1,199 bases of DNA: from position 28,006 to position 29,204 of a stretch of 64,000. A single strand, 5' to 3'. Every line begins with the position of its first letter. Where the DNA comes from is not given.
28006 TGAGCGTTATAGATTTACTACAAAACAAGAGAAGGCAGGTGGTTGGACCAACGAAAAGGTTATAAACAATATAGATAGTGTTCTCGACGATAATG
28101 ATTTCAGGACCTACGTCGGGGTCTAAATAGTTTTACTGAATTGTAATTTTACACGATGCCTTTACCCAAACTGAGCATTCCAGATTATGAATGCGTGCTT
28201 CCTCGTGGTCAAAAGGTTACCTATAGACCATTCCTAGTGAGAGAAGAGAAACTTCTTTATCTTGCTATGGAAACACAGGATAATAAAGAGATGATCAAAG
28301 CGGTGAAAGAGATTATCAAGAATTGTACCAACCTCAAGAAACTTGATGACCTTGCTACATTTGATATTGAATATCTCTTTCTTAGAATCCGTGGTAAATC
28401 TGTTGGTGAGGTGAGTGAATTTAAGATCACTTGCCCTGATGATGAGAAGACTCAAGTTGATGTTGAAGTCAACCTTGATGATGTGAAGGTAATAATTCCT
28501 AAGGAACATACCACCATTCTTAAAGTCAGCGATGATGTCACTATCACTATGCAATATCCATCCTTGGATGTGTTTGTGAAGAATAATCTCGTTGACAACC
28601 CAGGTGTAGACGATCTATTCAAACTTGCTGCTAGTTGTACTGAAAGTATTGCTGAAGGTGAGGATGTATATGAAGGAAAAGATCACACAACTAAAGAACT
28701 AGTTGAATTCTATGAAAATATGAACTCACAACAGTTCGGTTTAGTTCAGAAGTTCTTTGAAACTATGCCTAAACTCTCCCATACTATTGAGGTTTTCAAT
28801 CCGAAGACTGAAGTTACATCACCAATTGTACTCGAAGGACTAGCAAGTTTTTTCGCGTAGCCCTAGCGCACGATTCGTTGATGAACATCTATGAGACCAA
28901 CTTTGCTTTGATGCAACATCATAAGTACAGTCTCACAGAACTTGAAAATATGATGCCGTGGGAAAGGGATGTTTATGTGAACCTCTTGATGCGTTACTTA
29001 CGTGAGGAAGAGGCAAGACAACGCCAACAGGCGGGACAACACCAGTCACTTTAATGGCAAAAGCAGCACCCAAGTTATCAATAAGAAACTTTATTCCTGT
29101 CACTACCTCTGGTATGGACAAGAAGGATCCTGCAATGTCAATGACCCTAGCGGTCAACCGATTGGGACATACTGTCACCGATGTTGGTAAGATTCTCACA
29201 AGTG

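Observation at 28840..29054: Candidate -1 programmed frameshift fusing gp26 and gp51 immediately upstream of the tape-measure-like genes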

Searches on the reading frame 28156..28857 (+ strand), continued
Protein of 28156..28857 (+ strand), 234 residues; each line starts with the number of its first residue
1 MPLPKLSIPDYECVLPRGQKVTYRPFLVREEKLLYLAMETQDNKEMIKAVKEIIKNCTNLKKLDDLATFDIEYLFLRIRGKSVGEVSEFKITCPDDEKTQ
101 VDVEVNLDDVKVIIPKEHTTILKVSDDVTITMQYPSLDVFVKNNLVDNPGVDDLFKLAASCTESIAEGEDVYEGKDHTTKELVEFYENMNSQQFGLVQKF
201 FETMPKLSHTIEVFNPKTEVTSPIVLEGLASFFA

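Call 45: find_related_loci(query=L087:2213-2965:-, collection=viral_contigs, flank=1500)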
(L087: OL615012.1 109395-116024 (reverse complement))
Query L087:2213-2965:- (250 aa) in viral_contigs; peptide patterns used: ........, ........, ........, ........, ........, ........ (x = any residue, [..] = any of these).
32 stretches matched a pattern; 11 encode a relative of the query (tblastn E <= 1e-3); 11 distinct loci.
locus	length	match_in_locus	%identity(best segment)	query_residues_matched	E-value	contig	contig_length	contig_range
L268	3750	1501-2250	98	1-250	3e-170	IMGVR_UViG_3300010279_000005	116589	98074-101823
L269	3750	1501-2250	98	1-250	2e-169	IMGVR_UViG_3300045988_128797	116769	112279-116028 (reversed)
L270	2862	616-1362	98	1-249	2e-173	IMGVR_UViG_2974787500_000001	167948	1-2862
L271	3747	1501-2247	99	1-249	3e-169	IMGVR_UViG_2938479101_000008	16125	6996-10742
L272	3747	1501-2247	97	1-249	2e-166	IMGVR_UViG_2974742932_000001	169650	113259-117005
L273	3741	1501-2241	73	1-247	8e-130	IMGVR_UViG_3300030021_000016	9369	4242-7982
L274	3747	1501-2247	49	1-247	1e-83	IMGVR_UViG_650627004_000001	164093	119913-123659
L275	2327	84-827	48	1-247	7e-83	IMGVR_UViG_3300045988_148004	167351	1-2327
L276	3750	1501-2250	46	1-250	4e-80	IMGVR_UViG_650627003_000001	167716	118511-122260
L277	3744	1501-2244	46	1-247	1e-75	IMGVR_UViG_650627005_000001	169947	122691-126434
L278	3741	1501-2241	52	1-247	9e-92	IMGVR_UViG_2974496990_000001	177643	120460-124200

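Call 50: predict_structure(alignment_id=A1)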
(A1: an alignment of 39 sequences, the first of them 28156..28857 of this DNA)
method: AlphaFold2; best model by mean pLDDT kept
length: 234 residues; sequences in the alignment: 39
mean_pLDDT: 90.7   pTM: 0.83
mean pLDDT of the five models: 90.7, 90.1, 89.9, 88.5, 88.5
residues with pLDDT >= 90: 177; 70-90: 48; 50-70: 9; < 50: 0
segments of 3 or more residues with pLDDT < 50: none
pLDDT, mean of each block of 10 residues (from residue 1): 81 94 94 91 87 94 91 94 91 92 92 95 96 89 64 91 96 96 96 95 93 93 89 71
secondary structure, 60 per line:
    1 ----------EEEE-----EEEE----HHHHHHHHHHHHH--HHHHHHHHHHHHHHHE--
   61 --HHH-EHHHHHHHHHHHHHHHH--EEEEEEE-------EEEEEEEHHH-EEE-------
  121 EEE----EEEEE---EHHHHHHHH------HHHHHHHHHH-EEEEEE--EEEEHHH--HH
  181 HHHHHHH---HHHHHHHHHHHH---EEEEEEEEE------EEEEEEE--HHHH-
elements in order: E11-14 E20-23 H28-40 H43-57 H68-83 E86-92 E100-106 E111-113 E121-123 E128-132 H137-144 H151-160 E162-167 E170-173 H179-187 H191-202 E206-214 E221-227 H230-233

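Call 54: fold_search(model_id=the predicted structure, library=pdb)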
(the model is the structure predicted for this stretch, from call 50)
No match with E <= 0.001 here; weaker rows may still be real.
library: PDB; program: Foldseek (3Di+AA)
matches with E <= 10: 500; with E <= 0.001: 0
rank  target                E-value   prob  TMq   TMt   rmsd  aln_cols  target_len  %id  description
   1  3d2o_B                1.6e-01  0.07  0.15  0.14  20.8       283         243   10  Crystal Structure of Manganese-metallated GTP Cyclohydrolase Type IB (released 2009-05-12)
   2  8g6c_B                2.7e-01  0.05  0.14  0.13  20.7       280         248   12  GTP Cyclohydrolase-IB with manganese (released 2024-02-21)
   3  8tcc_B                3.8e-01  0.04  0.13  0.13  21.0       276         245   10  GTP Cyclohydrolase-IB with dehydrocostus lactone (released 2024-07-03)
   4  8tcc_D                4.2e-01  0.05  0.15  0.14  21.2       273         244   11  GTP Cyclohydrolase-IB with dehydrocostus lactone (released 2024-07-03)
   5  8g8v_A                6.2e-01  0.03  0.14  0.13  20.3       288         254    9  GTP Cyclohydrolase-IB with sodium (released 2024-02-21)
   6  8tcc_C                7.3e-01  0.04  0.15  0.15  20.7       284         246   11  GTP Cyclohydrolase-IB with dehydrocostus lactone (released 2024-07-03)
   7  2r5r                  8.1e-01  0.03  0.13  0.12  19.9       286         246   10  The crystal structure of DUF198 from Nitrosomonas europaea ATCC 19718 (released 2007-09-18)
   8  8g6c_A                8.1e-01  0.02  0.13  0.14  20.7       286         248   10  GTP Cyclohydrolase-IB with manganese (released 2024-02-21)
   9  8tcc_A                9.0e-01  0.03  0.13  0.14  20.0       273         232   10  GTP Cyclohydrolase-IB with dehydrocostus lactone (released 2024-07-03)
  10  9aw5_C                9.5e-01  0.04  0.13  0.12  17.8       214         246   10  Yeast 20S proteasome soaked with MA9 fraction E/F (released 2025-03-19)
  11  6qm7_D                1.2e+00  0.04  0.15  0.15  16.8       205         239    8  Leishmania tarentolae proteasome 20S subunit complexed with GSK3494245 (released 2019-04-17)
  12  7qoi_FJ               1.2e+00  0.01  0.09  0.06  23.3       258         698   14  Unique vertex of the phicrAss001 virion (released 2023-03-29)
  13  3d2o_A                1.3e+00  0.02  0.14  0.14  21.1       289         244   10  Crystal Structure of Manganese-metallated GTP Cyclohydrolase Type IB (released 2009-05-12)
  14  5k95_A                1.3e+00  0.03  0.14  0.14  20.0       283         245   10  Crystal Structure of GTP Cyclohydrolase-IB with 8-oxo-GTP (released 2016-09-07)
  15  5yjl_D                1.4e+00  0.02  0.09  0.09  24.6       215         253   10  Crystal structure of Arabidopsis glutamyl-tRNA reductase in complex with NADPH and GBP (released 2018-05-30)
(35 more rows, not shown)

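Call 57: search_solved_structures(query=A1, max_evalue=10, show_alignments=2)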
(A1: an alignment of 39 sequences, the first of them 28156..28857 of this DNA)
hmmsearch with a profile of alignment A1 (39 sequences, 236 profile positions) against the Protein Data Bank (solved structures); distinct sequences matched with E-value up to 10: 1.
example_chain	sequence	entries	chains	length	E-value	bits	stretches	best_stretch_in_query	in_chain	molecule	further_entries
4ib2_A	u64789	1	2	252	0.45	13.2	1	94-190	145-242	Putative Lipoprotein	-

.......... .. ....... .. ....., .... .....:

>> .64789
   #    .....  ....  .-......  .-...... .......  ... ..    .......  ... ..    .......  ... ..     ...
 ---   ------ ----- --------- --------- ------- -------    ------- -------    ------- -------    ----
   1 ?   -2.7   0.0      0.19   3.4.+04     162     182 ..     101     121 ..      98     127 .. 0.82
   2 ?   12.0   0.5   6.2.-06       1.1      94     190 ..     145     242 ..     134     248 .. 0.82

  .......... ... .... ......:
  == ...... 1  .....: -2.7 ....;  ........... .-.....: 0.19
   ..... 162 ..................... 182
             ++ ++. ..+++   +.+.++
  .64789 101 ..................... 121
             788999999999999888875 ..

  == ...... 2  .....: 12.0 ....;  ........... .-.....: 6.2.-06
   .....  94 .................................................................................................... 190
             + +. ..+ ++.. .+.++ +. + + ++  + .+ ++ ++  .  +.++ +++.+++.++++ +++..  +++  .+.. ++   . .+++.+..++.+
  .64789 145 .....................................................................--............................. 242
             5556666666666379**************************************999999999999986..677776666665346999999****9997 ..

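Call 58: search_protein_families(library=pfam, alignment_id=A1, max_evalue=1)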
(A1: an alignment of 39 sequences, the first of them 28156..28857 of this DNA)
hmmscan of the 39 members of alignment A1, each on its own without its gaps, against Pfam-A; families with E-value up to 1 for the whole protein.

A. member 1, window:28156-28857:+ (234 aa): 2 families
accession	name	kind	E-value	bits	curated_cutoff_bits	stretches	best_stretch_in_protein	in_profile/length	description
PF12322.14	T4_baseplate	-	4.7e-69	232.9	24.5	1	9-234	2-219/219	T4 bacteriophage base plate protein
PF02470.25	MlaD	-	0.0039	17.8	25.1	1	77-120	22-61/81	MlaD protein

B. families by the number of members that match (of 39 scanned): 69 families (the first 25 are shown)
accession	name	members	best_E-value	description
PF12322.14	T4_baseplate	39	2.7e-77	T4 bacteriophage base plate protein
PF21817.3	CapR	4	0.015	CapR homology domain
PF05129.18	Zn_ribbon_Elf1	3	0.0069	Transcription elongation factor Elf1 like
PF01096.23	Zn_ribbon_TFIIS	3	0.099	Transcription factor S-II (TFIIS)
PF04510.18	DUF577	2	1.3e-05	Family of unknown function (DUF577)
PF02470.25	MlaD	2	0.0039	MlaD protein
PF06757.18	Ins_allergen_rp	2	0.025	Insect allergen related repeat, nitrile-specifier detoxification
PF09723.15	Zn_ribbon_8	2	0.049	Zinc ribbon domain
PF06896.17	Phage_TAC_3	2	0.072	Phage tail assembly chaperone proteins, TAC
PF10109.15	Phage_TAC_7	2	0.13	Phage tail assembly chaperone proteins, E, or 41 or 14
PF07754.17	HVO_2753_ZBP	2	0.18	Small zinc finger protein HVO_2753-like, Zn-binding pocket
PF03367.19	Zn_ribbon_ZPR1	2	0.18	ZPR1 zinc-finger domain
PF23742.1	VBS_C3G9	1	0.0008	C3G9 VBS-like domain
PF23926.2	LtfC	1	0.0013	LtfC-like, beta-sandwich domain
PF23783.1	Zn_ribbon_TiaS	1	0.0017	TiaS C-terminal zinc ribbon domain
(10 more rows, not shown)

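Call 67: predict_structure(alignment_id=A2)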
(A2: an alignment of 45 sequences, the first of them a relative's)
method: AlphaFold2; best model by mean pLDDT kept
length: 249 residues; sequences in the alignment: 45
mean_pLDDT: 93.1   pTM: 0.83
mean pLDDT of the five models: 93.1, 92.1, 91.4, 91.3, 87.8
residues with pLDDT >= 90: 202; 70-90: 45; 50-70: 2; < 50: 0
segments of 3 or more residues with pLDDT < 50: none
pLDDT, mean of each block of 10 residues (from residue 1): 89 96 92 95 97 97 97 93 95 96 96 97 94 97 98 97 96 95 97 96 80 79 84 84 89
secondary structure, 60 per line:
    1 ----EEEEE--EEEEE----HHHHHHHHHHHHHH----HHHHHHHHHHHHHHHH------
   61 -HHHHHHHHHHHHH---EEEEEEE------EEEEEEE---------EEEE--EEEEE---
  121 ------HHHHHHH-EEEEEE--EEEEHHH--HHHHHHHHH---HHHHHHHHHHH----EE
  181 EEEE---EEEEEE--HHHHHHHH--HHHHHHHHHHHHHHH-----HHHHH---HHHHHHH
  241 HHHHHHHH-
elements in order: E5-9 E12-16 H21-34 H39-54 H62-74 E78-84 E91-97 E107-110 E113-117 H127-133 E135-140 E143-146 H152-160 H164-174 E179-184 E188-193 H196-203 H206-220 H226-230 H234-248

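Call 77: search_protein_families(library=phrogs, proteins=[L087:1041-2216:-, L087:563-1096:-, L087:1-566:-], max_evalue=0.001)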
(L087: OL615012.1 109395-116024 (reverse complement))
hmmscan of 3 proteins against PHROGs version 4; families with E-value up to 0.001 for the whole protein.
L087:1041-2216:- (391 aa): 1 family
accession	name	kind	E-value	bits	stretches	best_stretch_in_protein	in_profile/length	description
phrog_1135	-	tail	3.4e-206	685.7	1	3-381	2-379/380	baseplate hub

L087:563-1096:- (177 aa): 1 family
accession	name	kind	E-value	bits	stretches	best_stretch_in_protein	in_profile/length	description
phrog_1140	-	tail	5.8e-83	277.9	1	1-177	1-174/174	baseplate hub distal subunit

L087:1-566:- (188 aa): 1 family
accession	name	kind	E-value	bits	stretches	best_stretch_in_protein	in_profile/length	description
phrog_1283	-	tail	5e-60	205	1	1-187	1-189/584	baseplate hub subunit and tail length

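Call 81: get_annotated_region(hit=H96, flank=600)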
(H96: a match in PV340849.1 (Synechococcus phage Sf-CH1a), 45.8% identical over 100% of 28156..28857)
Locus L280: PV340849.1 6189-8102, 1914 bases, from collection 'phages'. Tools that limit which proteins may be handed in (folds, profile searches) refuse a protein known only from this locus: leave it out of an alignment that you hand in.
description: Synechococcus phage Sf-CH1a, complete genome.
organism: Synechococcus phage Sf-CH1a (NCBI taxid 3413212)
taxonomy: Viruses
host: Synechococcus sp. WH8102; source: Petrosia ficiformis pink cortex; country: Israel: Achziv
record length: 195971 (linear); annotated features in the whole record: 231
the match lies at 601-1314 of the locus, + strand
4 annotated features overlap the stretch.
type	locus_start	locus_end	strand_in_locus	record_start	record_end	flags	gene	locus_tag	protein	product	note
CDS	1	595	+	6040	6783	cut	-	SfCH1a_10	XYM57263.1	hypothetical protein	-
CDS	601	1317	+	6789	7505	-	-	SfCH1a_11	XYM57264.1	baseplate hub subunit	-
CDS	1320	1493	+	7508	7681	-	-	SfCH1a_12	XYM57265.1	baseplate hub assembly catalyst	-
CDS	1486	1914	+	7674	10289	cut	-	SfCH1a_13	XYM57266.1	tail lysozyme domain-containing protein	-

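Call 82: get_annotated_region(hit=H89, flank=600)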
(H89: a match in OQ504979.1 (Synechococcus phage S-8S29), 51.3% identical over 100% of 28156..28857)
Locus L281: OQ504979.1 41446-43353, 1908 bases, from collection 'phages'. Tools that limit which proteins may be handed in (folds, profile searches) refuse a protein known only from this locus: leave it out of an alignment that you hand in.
description: Synechococcus phage S-8S29, complete genome.
organism: Synechococcus phage S-8S29 (NCBI taxid 3038205)
taxonomy: Viruses; Duplodnaviria; Heunggongvirae; Uroviricota; Caudoviricetes; Kyanoviridae; Tefnutvirus
host: Parasynechococcus marenigrum WH 8102; source: seawater; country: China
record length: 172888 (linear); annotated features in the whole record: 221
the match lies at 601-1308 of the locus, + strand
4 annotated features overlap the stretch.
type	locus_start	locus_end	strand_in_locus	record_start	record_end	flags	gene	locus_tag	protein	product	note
CDS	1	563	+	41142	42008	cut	-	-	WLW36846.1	hypothetical protein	-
CDS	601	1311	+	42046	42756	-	-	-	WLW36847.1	baseplate hub assembly chaperone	-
CDS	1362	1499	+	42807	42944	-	-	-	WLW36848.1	baseplate hub assembly catalyst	-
CDS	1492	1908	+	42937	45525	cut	-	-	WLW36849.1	hypothetical protein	-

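Call 83: get_annotated_region(hit=H109, flank=600)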
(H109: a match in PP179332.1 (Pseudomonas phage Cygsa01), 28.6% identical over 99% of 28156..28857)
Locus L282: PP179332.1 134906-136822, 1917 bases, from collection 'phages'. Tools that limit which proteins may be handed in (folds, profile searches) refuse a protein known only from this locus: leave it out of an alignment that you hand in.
description: Pseudomonas phage Cygsa01, complete genome.
organism: Pseudomonas phage Cygsa01 (NCBI taxid 3138529)
taxonomy: Viruses
host: Pseudomonas syringae JD03; source: apricot soil; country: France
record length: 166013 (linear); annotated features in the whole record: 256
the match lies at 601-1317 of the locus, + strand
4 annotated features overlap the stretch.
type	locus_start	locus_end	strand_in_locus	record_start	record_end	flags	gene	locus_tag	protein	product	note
CDS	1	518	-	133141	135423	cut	-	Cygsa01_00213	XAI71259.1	ribonucleoside-diphosphate reductase 1 subunit alpha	[Pseudomonas phage nickie]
CDS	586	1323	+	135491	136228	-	-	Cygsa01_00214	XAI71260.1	baseplate hub subunit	gp26 [Deftia phage phiW-14]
CDS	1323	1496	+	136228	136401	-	-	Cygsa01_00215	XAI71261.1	putative baseplate hub assembly catalyst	[Prochlorococcus phage P-TIM68]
CDS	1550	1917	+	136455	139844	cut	-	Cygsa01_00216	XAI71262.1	hypothetical protein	-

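Call 84: get_annotated_region(hit=H112, flank=600)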
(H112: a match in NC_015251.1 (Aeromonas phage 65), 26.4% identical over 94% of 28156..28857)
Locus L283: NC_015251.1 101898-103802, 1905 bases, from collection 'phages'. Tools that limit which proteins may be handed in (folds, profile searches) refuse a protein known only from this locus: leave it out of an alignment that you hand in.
description: Aeromonas phage 65, complete genome.
organism: Aeromonas phage 65 (NCBI taxid 2919549)
taxonomy: Viruses; Duplodnaviria; Heunggongvirae; Uroviricota; Caudoviricetes; Straboviridae; Emmerichvirinae; Ishigurovirus; Ishigurovirus osborne
host: Aeromonas salmonicida; source: -; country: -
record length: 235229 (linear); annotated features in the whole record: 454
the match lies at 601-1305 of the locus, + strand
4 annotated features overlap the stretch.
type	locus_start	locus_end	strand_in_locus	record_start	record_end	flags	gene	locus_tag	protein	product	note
CDS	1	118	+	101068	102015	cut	54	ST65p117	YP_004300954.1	tail tube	-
CDS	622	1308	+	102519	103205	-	26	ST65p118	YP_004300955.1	gp26 baseplate hub subunit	-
CDS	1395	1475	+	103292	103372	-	-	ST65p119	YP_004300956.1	hypothetical protein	predicted by GenMarkS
CDS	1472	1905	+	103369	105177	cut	-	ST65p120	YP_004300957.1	hypothetical protein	-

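Call 93: fold_search(model_id=the predicted structure, library=viral)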
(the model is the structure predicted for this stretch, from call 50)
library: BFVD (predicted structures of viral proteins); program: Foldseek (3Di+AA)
matches with E <= 10: 500; with E <= 0.001: 64
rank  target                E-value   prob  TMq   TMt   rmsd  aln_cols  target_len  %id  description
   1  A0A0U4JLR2            4.1e-17  1.00  0.86  0.80   2.1       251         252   26  (no name in the UniProt tables at hand)
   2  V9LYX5                9.9e-17  1.00  0.84  0.71   3.9       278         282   19  Baseplate hub subunit [Vibrio phage VH7D]
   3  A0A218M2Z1            1.2e-16  1.00  0.89  0.82   3.9       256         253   26  Baseplate hub assembly chaperone [Acidovorax phage ACP17]
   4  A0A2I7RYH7            1.2e-16  1.00  0.84  0.83   3.0       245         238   20  (no name in the UniProt tables at hand)
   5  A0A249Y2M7            5.4e-15  1.00  0.83  0.77   3.4       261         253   21  Baseplate hub subunit [Serratia phage 2050H1]
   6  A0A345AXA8            8.0e-15  1.00  0.84  0.81   3.5       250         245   18  (no name in the UniProt tables at hand)
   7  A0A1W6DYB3            8.4e-14  1.00  0.82  0.77   3.8       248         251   19  Putative baseplate hub subunit [Aeromonas phage phiA8-29]
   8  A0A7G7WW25            5.1e-12  1.00  0.80  0.81   3.3       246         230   19  Baseplate hub subunit [Rhizobium phage AF3]
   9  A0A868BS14            1.5e-11  1.00  0.67  0.74   4.2       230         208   19  (no name in the UniProt tables at hand)
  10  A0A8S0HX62            5.4e-11  1.00  0.43  0.54   3.4       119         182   44  (no name in the UniProt tables at hand)
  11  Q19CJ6                6.4e-09  1.00  0.61  0.69   4.5       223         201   17  Gp26 base plate hub subunit [Aeromonas phage 25]
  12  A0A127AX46            1.0e-08  1.00  0.67  0.64   5.0       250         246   14  Baseplate hub subunit [Bacillus phage SP-15]
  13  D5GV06                1.2e-08  1.00  0.60  0.62   5.2       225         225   17  Base plate hub subunit protein [Campylobacter phage CP220]
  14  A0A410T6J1            1.7e-08  1.00  0.60  0.64   5.0       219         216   14  (no name in the UniProt tables at hand)
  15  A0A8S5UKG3            5.4e-08  1.00  0.58  0.59   5.1       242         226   21  Baseplate protein [Myoviridae sp. ctQf419]
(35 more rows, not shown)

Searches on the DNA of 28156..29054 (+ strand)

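Call 5: search_dna_similar(query=window:28156-29054:+, collection=phages, mode=distant, max_rows=60)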
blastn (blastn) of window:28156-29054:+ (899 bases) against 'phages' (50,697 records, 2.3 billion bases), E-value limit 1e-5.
Records with a match: 427; places in all: 427; records where one place covers at least 80% of the query: 85.
Best place of each record, by identity: 80-90% 7; 60-80% 420.
By first word of the organism name: Synechococcus 345; Cyanophage 49; Prochlorococcus 22; Marine 7; Methylophilales 4.
By host as written in the record: - 172; Synechococcus 99; Synechococcus sp. 30; Synechococcus sp. WH7803 28; Synechococcus sp. WH8102 17; Synechococcus sp. WH 7803 14; Synechococcus sp. MW02 10; Prochlorococcus sp. NATL2A 4; and 23 more.
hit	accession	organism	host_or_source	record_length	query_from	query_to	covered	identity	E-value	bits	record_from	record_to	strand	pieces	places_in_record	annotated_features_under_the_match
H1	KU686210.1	Synechococcus phage S-WAM1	Synechococcus sp.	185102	1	856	95%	68.7%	3e-83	315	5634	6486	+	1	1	baseplate hub subunit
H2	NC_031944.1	Synechococcus phage S-WAM1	Synechococcus sp.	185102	1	856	95%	68.7%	3e-83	315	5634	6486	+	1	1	baseplate hub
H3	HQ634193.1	Cyanophage P-RSM6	Prochlorococcus NATL2A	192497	1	823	92%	68.6%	3e-77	296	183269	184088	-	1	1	baseplate hub subunit | base plate hub assembly catalyst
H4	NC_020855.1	Cyanophage P-RSM6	Prochlorococcus NATL2A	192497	1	823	92%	68.6%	3e-77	296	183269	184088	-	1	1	baseplate hub | baseplate hub assembly catalyst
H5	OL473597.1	Synechococcus phage S-SZBM1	Synechococcus sp. CB0101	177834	1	829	92%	67.2%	1e-62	246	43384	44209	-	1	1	baseplate protein | baseplate hub assembly catalyst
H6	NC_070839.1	Synechococcus phage S-SZBM1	Synechococcus sp. CB0101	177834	1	829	92%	67.2%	1e-62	246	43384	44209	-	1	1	baseplate hub | baseplate hub assembly catalyst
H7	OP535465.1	Synechococcus phage S-CREM1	Synechococcus sp. CB0101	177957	1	808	90%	65.9%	9e-39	168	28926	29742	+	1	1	baseplate protein | baseplate hub assembly protein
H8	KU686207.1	Synechococcus phage S-CAM22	Synechococcus sp.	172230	60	835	86%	65.0%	2e-27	129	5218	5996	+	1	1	baseplate hub assembly chaperone | hypothetical protein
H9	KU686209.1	Synechococcus phage S-CAM22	Synechococcus sp.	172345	60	835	86%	65.0%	2e-27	129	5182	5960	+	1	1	baseplate hub assembly chaperone | hypothetical protein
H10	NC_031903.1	Synechococcus phage S-CAM22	Synechococcus sp.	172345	60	835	86%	65.0%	2e-27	129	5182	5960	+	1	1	baseplate hub | baseplate hub assembly catalyst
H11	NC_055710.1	Synechococcus phage S-CAM22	Synechococcus sp.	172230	60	835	86%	65.0%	2e-27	129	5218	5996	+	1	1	baseplate hub | baseplate hub assembly catalyst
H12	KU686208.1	Synechococcus phage S-CAM22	Synechococcus sp.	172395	60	835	86%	64.9%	5e-29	134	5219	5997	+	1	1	baseplate hub assembly chaperone | hypothetical protein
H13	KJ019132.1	Synechococcus phage ACG-2014b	-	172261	58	823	85%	65.4%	2e-29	137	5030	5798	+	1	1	baseplate hub subunit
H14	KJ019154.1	Synechococcus phage ACG-2014b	-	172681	58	823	85%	65.4%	2e-29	137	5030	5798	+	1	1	baseplate hub subunit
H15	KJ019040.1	Synechococcus phage ACG-2014b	-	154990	58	823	85%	65.3%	2e-28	132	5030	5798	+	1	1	baseplate hub subunit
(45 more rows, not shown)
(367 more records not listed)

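Call 7: get_annotated_region(hit=H1, flank=3000)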
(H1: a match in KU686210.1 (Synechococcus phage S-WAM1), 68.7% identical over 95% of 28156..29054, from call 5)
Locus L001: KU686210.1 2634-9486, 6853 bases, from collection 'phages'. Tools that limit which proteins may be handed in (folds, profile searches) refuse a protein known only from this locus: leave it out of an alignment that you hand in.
description: Synechococcus phage S-WAM1 isolate 0810PA09, complete genome.
organism: Synechococcus phage S-WAM1 (NCBI taxid 1815521)
taxonomy: Viruses; Duplodnaviria; Heunggongvirae; Uroviricota; Caudoviricetes; Kyanoviridae; Sokavirus; Sokavirus swam1
host: Synechococcus sp.; source: -; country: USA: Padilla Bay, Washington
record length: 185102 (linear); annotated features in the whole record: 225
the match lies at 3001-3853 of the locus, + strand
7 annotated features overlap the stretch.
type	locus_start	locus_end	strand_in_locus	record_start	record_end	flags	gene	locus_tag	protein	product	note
CDS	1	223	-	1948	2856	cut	-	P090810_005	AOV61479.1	baseplate wedge component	-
CDS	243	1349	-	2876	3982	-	-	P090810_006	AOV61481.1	baseplate tail tube cap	T4-like baseplate tail tube cap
CDS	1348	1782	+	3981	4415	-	-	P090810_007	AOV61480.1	head completion protein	-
CDS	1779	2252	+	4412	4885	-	-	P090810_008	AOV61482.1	hypothetical protein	-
CDS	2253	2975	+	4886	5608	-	-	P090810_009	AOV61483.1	hypothetical protein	-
CDS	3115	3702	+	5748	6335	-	-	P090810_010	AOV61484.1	baseplate hub subunit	-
CDS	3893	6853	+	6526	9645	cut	-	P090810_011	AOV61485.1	hypothetical protein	-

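Call 8: get_annotated_region(hit=H13, flank=3000)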
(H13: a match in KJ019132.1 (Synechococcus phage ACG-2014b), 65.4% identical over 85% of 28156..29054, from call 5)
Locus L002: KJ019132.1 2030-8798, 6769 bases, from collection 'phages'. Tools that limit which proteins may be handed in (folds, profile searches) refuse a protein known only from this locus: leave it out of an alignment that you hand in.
description: Synechococcus phage ACG-2014b isolate Syn9311C1, complete genome.
organism: Synechococcus phage ACG-2014b (NCBI taxid 1493508)
taxonomy: Viruses; Duplodnaviria; Heunggongvirae; Uroviricota; Caudoviricetes; Kyanoviridae; Nereusvirus; Nereusvirus tusconc4
host: -; source: -; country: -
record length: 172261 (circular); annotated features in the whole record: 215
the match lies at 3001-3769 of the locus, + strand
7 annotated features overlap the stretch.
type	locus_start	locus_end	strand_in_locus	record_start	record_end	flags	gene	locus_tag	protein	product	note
CDS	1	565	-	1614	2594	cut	-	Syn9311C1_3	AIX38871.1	base plate wedge component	gp53 base plate wedge component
CDS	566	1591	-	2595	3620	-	-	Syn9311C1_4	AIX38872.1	baseplate tail tube cap protein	gp48 baseplate tail tube cap protein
CDS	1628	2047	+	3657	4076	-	-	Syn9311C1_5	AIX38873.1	head completion protein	gp4 head completion protein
CDS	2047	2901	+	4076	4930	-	-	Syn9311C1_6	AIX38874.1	hypothetical protein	-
CDS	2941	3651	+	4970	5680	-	-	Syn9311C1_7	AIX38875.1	baseplate hub subunit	gp26 baseplate hub subunit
CDS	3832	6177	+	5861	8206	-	-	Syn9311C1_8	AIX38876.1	hypothetical protein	-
CDS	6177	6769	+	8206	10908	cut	-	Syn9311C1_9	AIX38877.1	hypothetical protein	-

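Call 9: get_annotated_region(hit=H3, flank=3000)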
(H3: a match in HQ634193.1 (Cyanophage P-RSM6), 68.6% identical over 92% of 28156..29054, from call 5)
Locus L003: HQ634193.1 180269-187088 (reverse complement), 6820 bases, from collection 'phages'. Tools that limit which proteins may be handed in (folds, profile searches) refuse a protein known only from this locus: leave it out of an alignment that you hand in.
description: Cyanophage P-RSM6 genomic sequence.
organism: Cyanophage P-RSM6 (NCBI taxid 929832)
taxonomy: Viruses; Duplodnaviria; Heunggongvirae; Uroviricota; Caudoviricetes; Kyanoviridae
host: Prochlorococcus NATL2A; source: Red Sea; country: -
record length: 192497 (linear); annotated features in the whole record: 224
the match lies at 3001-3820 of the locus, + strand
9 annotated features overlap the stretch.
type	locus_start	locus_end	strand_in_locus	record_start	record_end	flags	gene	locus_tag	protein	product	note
CDS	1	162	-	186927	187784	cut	-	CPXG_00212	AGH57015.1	hypothetical protein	-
CDS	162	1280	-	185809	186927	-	-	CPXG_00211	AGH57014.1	hypothetical protein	-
CDS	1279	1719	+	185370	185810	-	-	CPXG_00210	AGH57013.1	head completion protein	-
CDS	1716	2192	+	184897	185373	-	-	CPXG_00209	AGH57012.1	hypothetical protein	-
CDS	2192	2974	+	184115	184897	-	-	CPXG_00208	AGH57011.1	hypothetical protein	-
CDS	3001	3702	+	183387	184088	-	-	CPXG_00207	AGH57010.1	baseplate hub subunit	-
CDS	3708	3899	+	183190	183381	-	-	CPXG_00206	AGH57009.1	base plate hub assembly catalyst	similar to gp51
CDS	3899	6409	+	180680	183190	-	-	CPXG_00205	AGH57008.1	hypothetical protein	-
CDS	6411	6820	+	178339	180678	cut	-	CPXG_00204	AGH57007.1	hypothetical protein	-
